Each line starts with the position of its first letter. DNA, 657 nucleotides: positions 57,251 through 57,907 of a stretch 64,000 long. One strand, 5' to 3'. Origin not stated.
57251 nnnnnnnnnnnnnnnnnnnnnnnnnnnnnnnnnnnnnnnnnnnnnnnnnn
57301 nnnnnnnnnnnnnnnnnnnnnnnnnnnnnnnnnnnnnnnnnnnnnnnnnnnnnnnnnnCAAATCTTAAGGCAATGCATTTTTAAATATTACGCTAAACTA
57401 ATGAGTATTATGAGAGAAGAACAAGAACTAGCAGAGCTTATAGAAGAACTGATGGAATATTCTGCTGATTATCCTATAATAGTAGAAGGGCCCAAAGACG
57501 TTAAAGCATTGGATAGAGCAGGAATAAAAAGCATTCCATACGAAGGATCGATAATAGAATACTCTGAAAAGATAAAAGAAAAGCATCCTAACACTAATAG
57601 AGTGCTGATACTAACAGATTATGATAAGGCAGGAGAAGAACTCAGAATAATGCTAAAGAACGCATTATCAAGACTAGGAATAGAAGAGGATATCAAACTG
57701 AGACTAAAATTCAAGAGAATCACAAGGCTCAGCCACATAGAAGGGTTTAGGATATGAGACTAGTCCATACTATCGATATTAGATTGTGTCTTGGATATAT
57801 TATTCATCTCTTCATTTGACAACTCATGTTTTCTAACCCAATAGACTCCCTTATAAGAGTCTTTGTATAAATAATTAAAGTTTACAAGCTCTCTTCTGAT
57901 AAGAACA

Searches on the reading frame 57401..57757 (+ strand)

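Call 44: search_protein_families(library=pfam, proteins=[window:57401-57757:+], max_evalue=0.01)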
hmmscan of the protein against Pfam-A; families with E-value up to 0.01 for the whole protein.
window:57401-57757:+ (118 aa): 3 families
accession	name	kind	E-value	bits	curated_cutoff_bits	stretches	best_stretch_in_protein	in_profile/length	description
PF01751.28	Toprim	-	6.4e-09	36.3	23.1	1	26-94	3-83/96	Toprim domain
PF13662.12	Toprim_4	-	5.8e-08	33.3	25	1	26-91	4-76/85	Toprim domain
PF13155.12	Toprim_2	-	0.00038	21.2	22.1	1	26-97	1-74/88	Toprim-like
